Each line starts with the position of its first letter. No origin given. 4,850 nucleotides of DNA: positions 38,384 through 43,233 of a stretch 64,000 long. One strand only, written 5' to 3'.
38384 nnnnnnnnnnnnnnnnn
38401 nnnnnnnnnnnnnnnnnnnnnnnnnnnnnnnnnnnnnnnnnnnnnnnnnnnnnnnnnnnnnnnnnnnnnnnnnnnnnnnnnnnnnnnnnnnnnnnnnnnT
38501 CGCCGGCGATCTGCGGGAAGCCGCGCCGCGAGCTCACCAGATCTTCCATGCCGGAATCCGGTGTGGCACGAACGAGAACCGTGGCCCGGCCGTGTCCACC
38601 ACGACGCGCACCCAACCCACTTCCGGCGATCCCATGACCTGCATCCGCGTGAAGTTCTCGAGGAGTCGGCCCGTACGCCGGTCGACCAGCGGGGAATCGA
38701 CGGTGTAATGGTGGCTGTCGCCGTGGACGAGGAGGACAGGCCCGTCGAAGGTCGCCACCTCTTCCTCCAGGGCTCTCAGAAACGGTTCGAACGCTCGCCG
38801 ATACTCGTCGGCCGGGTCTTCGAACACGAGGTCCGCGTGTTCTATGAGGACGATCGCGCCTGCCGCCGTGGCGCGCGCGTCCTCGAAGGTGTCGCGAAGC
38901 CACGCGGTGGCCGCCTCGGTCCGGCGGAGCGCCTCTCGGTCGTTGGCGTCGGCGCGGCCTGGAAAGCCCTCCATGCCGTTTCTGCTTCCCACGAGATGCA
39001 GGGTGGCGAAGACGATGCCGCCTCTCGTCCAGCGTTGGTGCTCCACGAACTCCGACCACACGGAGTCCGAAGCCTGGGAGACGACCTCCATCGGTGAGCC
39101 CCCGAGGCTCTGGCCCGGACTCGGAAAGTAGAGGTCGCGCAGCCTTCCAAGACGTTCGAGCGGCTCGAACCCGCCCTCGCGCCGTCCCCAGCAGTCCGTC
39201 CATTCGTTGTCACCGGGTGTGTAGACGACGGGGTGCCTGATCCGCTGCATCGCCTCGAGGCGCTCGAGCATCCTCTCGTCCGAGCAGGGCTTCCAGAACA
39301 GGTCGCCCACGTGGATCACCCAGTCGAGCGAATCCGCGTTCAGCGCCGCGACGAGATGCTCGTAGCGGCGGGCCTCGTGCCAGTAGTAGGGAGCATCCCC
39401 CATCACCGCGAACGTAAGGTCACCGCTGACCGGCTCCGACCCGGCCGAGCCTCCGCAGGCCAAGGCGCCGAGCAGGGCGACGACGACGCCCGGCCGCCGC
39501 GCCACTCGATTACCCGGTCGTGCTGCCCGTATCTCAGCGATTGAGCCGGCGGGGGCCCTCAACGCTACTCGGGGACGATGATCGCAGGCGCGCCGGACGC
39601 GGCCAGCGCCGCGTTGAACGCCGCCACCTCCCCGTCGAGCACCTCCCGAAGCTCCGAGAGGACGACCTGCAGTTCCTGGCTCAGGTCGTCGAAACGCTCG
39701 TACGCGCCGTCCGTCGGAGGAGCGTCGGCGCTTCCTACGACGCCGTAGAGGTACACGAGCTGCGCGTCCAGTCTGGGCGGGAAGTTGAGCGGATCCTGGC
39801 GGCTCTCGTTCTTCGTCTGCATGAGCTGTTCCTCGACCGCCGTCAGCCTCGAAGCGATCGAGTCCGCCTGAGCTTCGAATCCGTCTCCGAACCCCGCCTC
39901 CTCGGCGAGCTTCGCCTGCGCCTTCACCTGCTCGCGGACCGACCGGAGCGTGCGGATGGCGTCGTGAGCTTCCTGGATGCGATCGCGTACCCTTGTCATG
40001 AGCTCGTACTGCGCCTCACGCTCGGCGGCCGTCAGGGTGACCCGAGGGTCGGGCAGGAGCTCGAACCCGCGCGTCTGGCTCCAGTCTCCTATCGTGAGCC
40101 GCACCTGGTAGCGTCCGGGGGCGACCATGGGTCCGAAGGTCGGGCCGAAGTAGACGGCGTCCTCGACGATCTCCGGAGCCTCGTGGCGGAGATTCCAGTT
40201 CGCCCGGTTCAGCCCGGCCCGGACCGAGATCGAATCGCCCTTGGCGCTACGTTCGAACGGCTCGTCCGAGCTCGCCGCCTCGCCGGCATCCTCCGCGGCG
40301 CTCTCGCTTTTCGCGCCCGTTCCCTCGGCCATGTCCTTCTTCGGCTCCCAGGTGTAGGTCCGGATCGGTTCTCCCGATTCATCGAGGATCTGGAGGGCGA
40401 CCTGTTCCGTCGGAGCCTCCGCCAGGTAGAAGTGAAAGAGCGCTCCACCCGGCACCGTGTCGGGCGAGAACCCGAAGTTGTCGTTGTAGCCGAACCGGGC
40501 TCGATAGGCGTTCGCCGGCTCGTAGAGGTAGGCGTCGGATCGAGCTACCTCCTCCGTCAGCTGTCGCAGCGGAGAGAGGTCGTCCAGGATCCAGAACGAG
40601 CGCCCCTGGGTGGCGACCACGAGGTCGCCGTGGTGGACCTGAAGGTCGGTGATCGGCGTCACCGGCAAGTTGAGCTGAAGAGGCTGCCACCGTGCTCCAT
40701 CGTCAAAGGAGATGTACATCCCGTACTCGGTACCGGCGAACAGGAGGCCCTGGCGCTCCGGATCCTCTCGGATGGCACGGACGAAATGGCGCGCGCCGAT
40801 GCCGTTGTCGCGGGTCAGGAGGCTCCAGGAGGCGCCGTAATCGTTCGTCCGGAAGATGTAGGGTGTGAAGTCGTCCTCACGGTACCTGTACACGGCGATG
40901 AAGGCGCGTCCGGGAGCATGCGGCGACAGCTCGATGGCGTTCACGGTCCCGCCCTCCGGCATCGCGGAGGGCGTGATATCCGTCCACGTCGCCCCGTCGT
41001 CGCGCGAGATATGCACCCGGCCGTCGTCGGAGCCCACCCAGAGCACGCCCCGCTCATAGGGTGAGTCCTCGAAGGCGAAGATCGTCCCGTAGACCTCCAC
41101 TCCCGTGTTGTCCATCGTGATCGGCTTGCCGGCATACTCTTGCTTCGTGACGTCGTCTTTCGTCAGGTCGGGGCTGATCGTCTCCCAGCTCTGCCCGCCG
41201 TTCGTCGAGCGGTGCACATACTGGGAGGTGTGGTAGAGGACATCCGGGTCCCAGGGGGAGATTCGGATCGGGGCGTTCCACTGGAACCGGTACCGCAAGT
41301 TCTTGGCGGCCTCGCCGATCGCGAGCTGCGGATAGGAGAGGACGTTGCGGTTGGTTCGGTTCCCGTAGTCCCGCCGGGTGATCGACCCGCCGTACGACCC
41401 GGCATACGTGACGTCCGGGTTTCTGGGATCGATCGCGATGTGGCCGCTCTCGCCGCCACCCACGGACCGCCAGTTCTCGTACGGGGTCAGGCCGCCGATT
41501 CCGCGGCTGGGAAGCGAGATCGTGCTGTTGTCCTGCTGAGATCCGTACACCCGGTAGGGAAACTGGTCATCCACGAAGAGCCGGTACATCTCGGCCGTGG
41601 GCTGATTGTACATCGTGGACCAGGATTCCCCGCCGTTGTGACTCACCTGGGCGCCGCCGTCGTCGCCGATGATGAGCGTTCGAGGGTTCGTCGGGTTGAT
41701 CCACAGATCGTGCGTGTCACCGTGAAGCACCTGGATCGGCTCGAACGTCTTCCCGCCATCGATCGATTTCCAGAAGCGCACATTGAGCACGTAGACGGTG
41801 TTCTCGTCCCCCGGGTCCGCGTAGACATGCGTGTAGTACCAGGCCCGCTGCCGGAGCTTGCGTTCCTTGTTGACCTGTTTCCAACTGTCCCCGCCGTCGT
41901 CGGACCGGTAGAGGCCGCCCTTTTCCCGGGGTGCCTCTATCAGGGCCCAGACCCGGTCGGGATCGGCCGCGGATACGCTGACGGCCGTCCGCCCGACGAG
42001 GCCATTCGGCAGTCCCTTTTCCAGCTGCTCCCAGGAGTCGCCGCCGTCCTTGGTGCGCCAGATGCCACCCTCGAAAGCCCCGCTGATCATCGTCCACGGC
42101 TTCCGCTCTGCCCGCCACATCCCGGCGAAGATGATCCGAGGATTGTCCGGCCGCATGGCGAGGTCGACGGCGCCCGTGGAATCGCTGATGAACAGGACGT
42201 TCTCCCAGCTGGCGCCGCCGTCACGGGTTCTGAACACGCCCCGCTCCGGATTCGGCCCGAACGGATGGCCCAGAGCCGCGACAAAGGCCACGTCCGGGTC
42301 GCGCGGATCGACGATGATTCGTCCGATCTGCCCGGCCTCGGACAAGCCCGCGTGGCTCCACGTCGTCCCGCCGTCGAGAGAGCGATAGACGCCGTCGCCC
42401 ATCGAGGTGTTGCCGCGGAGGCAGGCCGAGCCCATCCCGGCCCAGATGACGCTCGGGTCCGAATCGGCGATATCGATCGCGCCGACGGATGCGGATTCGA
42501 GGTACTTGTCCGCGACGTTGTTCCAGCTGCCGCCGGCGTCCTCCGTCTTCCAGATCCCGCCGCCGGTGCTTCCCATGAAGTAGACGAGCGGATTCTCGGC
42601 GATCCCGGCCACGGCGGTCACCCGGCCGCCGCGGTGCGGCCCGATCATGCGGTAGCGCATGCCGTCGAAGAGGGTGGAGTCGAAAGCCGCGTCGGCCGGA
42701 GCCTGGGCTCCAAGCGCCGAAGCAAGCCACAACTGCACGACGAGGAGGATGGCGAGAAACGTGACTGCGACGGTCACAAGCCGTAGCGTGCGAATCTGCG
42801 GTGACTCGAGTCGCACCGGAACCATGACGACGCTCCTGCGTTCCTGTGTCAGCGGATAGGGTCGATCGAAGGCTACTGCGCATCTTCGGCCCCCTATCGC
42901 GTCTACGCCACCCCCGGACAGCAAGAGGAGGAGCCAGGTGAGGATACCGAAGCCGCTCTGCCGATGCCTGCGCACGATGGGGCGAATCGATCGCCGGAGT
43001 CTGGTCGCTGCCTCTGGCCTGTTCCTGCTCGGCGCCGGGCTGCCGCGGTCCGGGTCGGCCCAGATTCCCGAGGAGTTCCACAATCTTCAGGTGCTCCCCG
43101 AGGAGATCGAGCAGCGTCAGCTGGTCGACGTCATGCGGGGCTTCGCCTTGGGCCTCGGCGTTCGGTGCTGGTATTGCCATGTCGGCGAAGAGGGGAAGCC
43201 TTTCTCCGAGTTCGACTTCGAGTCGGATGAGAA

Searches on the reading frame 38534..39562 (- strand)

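Call 3: search_protein_families(library=pfam, proteins=[window:38534-39562:-], max_evalue=1)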
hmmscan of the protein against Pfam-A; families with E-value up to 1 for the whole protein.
window:38534-39562:- (342 aa): 2 families
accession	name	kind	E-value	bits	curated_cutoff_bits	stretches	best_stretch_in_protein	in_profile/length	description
PF00149.33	Metallophos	-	1.5e-05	25.9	21.5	1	50-284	2-189/191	Calcineurin-like phosphoesterase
PF12850.12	Metallophos_2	-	0.039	14.4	27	1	62-138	10-60/154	Calcineurin-like phosphoesterase superfamily domain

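Call 4: search_protein_families(library=ncbifam, proteins=[window:38534-39562:-], max_evalue=1)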
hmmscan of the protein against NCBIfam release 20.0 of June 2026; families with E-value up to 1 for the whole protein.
window:38534-39562:- (342 aa): 1 family
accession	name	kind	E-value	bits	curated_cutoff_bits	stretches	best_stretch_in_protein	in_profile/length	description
TIGR00040.1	yfcE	subfamily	0.18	11.9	56.25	1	67-118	16-60/158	YfcE family phosphodiesterase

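Call 5: search_protein_families(library=padloc, proteins=[window:38534-39562:-], max_evalue=1)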
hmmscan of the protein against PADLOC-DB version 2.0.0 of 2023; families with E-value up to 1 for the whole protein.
window:38534-39562:- (342 aa): 0 families

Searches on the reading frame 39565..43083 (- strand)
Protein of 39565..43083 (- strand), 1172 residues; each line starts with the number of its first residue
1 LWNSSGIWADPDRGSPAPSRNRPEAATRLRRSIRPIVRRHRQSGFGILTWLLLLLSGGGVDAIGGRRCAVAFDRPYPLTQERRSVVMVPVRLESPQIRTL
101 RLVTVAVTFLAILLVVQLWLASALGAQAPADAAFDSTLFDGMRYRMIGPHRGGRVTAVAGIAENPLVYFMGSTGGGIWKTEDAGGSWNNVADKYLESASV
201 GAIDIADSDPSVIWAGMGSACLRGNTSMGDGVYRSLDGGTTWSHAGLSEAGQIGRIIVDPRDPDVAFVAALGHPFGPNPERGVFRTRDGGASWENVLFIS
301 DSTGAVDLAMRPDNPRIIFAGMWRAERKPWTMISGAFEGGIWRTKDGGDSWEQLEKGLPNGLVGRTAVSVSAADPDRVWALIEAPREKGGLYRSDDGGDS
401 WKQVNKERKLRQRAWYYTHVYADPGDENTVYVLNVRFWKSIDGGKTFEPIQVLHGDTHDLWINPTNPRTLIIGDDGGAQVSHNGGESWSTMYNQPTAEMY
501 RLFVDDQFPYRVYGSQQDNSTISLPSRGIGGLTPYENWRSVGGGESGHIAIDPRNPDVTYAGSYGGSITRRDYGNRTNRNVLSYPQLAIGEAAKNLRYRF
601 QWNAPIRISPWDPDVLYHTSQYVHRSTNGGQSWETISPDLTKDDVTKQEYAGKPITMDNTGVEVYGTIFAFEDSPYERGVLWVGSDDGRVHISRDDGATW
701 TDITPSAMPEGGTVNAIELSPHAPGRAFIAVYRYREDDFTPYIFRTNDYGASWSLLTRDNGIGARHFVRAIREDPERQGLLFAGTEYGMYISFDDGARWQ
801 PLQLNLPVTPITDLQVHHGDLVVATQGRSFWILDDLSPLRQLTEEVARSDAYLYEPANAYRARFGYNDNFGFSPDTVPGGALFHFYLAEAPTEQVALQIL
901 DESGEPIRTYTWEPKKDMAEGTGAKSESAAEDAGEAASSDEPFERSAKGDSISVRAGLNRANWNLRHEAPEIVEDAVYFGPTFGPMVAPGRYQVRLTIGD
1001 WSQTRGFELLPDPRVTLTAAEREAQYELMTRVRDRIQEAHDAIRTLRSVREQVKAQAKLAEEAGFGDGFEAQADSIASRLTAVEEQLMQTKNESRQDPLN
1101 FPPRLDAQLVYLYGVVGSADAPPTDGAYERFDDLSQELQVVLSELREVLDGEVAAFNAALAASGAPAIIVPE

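Call 3: search_protein_families(library=pfam, proteins=[window:39565-43083:-], max_evalue=1)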
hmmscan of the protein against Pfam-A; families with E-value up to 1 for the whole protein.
window:39565-43083:- (1172 aa): 5 families
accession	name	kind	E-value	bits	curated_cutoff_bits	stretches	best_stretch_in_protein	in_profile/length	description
PF15902.12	Sortilin-Vps10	-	1.6e-29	103.4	33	3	391-493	3-114/446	Sortilin, neurotensin receptor 3,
PF02012.26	BNR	-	2e-10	39.5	27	1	479-490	1-12/12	BNR/Asp-box repeat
PF13088.12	BNR_2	-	6.7e-09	35.9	31.4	2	622-757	83-202/277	BNR repeat-like domain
PF14870.12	PSII_BNR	-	0.003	17.3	27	1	264-406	22-142/303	Photosynthesis system II assembly factor YCF48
PF08287.16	DASH_Spc19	-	0.027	14.8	26.3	1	1003-1062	38-95/155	Spc19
